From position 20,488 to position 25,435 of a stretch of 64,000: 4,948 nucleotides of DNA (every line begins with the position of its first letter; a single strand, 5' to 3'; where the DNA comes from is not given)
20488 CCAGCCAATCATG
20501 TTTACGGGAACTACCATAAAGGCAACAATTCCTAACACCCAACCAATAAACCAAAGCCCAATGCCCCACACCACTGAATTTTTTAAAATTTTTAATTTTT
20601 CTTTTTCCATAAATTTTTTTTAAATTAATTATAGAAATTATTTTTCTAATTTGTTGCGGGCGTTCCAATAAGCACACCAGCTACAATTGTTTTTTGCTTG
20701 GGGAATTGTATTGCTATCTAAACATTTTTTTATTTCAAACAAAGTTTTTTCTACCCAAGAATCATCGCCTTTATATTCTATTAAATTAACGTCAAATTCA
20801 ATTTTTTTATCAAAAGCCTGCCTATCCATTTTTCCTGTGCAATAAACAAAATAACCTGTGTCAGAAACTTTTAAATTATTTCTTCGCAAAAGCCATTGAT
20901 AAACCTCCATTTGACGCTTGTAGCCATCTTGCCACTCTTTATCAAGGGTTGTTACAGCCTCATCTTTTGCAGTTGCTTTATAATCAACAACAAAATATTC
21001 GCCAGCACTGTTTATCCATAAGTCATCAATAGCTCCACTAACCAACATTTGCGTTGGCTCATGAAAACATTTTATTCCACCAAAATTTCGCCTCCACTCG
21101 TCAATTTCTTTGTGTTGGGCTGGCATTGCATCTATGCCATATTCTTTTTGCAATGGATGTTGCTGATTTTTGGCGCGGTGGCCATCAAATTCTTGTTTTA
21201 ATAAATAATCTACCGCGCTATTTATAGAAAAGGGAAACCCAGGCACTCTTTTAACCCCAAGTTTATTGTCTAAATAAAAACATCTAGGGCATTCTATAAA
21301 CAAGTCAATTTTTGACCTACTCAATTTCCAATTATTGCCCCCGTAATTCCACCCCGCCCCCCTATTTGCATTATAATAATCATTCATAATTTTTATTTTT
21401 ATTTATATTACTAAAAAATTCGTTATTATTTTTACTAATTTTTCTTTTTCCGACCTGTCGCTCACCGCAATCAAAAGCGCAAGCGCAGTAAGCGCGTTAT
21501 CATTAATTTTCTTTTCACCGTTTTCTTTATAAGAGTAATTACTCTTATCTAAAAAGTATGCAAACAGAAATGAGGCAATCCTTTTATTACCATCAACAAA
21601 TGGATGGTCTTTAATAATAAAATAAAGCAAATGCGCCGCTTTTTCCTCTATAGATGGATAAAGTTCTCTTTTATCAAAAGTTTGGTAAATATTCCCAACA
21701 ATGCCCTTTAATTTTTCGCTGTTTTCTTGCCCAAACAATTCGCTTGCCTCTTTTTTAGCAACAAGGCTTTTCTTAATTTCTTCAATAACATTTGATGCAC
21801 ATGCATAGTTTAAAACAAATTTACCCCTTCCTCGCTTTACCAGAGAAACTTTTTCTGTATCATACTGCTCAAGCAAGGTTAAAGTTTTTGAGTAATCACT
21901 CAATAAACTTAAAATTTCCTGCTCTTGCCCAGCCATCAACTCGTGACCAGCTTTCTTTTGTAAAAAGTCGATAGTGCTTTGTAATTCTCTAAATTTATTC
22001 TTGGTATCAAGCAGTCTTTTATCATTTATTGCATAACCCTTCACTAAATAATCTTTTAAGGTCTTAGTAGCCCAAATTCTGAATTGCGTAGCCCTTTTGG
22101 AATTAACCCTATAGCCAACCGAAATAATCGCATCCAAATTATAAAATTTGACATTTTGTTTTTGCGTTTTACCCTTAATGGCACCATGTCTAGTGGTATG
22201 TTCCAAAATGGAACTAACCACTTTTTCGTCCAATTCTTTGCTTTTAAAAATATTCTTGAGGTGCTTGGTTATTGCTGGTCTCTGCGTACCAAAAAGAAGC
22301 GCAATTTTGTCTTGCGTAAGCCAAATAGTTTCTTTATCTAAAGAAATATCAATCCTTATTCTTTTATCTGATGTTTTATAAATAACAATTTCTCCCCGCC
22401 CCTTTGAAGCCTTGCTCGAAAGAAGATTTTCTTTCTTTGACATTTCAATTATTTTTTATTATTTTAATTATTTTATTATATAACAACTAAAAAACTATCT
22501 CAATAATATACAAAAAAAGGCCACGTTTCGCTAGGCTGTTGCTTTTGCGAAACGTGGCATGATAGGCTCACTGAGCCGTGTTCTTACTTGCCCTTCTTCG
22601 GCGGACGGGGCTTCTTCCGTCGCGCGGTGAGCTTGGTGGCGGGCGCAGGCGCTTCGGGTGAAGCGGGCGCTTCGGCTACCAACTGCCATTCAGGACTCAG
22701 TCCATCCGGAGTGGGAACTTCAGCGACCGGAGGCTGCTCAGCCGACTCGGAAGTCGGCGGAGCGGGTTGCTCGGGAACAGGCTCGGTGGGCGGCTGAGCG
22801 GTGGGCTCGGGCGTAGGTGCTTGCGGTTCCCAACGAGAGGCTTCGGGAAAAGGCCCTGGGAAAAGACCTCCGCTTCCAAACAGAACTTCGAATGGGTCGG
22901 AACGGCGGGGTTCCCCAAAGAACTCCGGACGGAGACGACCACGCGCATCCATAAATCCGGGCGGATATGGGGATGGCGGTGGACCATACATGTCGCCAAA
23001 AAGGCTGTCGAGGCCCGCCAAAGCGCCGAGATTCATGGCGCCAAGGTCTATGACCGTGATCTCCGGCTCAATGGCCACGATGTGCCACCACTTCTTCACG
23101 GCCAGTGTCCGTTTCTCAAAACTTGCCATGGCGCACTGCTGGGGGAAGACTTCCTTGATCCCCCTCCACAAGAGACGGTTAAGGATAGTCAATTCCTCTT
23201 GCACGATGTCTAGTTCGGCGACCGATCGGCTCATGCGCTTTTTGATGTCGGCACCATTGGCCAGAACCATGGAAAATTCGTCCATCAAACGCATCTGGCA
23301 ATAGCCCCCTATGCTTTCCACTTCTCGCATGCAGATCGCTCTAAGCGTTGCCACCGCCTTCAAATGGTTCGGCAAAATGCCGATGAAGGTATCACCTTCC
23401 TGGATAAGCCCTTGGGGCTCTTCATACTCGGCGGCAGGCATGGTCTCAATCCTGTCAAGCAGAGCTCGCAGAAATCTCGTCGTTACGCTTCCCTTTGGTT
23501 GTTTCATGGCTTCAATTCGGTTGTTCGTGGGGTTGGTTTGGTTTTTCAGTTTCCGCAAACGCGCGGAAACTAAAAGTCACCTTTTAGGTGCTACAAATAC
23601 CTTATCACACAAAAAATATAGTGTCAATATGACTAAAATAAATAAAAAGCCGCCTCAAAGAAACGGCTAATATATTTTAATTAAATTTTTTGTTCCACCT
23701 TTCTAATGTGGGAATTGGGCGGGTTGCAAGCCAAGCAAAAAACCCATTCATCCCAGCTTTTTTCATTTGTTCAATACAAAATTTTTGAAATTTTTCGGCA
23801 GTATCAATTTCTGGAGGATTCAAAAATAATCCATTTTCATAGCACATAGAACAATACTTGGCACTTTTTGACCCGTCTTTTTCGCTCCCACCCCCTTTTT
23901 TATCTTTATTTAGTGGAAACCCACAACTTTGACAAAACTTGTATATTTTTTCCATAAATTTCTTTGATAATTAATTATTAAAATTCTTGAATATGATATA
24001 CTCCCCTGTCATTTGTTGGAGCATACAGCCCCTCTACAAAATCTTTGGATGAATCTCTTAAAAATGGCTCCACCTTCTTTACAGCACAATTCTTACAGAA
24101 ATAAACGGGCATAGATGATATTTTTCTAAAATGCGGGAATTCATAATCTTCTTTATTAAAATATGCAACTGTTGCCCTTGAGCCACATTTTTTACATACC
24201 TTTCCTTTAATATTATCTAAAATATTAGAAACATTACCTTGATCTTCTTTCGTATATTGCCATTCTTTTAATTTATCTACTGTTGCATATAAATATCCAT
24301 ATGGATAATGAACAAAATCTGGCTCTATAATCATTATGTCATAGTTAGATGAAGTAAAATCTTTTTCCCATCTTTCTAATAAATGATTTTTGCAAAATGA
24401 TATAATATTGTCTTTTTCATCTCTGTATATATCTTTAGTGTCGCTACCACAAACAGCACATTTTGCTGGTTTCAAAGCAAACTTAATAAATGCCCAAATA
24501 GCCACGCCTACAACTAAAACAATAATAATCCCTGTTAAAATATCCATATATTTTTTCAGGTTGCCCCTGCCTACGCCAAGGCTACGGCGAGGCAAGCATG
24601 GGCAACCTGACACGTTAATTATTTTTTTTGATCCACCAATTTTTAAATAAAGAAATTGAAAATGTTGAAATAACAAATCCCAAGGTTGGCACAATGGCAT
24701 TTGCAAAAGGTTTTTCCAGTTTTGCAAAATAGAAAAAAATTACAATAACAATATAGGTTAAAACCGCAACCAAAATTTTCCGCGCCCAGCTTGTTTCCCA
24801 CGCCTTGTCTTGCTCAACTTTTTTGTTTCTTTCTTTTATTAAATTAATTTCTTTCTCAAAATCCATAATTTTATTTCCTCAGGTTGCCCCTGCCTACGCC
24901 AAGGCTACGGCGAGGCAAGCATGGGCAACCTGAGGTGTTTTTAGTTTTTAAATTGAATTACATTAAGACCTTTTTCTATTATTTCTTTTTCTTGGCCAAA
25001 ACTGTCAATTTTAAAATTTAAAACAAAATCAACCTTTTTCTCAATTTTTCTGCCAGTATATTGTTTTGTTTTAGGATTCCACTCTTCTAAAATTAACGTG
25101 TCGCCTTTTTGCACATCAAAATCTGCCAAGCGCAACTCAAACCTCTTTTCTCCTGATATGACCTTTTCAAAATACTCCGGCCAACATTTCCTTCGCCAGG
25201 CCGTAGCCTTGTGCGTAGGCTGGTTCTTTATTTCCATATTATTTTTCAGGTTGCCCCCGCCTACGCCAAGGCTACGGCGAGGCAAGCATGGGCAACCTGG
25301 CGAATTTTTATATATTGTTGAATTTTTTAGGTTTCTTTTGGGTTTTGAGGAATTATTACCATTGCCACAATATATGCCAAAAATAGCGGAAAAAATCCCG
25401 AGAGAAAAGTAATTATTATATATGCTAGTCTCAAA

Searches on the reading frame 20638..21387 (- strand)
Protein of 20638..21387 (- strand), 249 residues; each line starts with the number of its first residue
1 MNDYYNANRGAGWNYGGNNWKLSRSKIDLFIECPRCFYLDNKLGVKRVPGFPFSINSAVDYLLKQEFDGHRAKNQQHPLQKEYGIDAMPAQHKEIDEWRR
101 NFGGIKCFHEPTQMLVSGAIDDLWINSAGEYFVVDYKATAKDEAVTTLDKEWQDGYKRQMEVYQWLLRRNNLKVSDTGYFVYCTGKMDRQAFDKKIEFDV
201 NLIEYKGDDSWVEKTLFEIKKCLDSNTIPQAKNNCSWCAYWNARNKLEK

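Call 85: search_protein_families(library=pfam, proteins=[window:20638-21387:-], max_evalue=0.001)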
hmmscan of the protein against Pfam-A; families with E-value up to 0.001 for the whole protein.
window:20638-21387:- (249 aa): 2 families
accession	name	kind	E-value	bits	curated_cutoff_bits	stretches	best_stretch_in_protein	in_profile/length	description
PF12705.13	PDDEXK_1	-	6.2e-13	49.7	22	1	93-242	98-244/247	PD-(D/E)XK nuclease superfamily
PF01930.23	Cas_Cas4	-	0.00069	20.2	22.7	0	153-241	78-155/160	Domain of unknown function DUF83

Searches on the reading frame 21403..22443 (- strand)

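Call 85: search_protein_families(library=pfam, proteins=[window:21403-22443:-], max_evalue=0.001)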
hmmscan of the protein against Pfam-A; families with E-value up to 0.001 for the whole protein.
window:21403-22443:- (346 aa): 2 families
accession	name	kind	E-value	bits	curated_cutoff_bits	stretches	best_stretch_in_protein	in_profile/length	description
PF13310.11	Virulence_RhuM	-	1.1e-25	90.8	33.7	1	85-187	11-111/252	Virulence protein RhuM family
PF02661.23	Fic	-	5.1e-13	50.1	24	1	220-298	7-93/93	Fic/DOC family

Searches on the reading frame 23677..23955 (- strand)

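Call 86: search_protein_families(library=pfam, proteins=[window:23677-23955:-], max_evalue=0.001)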
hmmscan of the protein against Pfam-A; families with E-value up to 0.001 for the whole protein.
window:23677-23955:- (92 aa): 1 family
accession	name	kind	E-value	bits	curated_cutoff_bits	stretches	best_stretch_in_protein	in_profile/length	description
PF12674.12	Zn_ribbon_2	-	1.4e-19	71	22.5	1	7-88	1-81/81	Putative zinc ribbon domain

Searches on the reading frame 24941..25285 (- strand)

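Call 86: search_protein_families(library=pfam, proteins=[window:24941-25285:-], max_evalue=0.001)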
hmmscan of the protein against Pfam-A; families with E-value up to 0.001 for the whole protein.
window:24941-25285:- (114 aa): 2 families
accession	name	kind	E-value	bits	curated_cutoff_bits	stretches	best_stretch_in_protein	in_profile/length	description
PF12961.13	DUF3850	-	5e-19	68.7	22.9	1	32-90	4-62/77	Domain of unknown function (DUF3850)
PF04266.20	ASCH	-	2.7e-06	28.4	21.2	1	34-92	3-57/103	ASCH domain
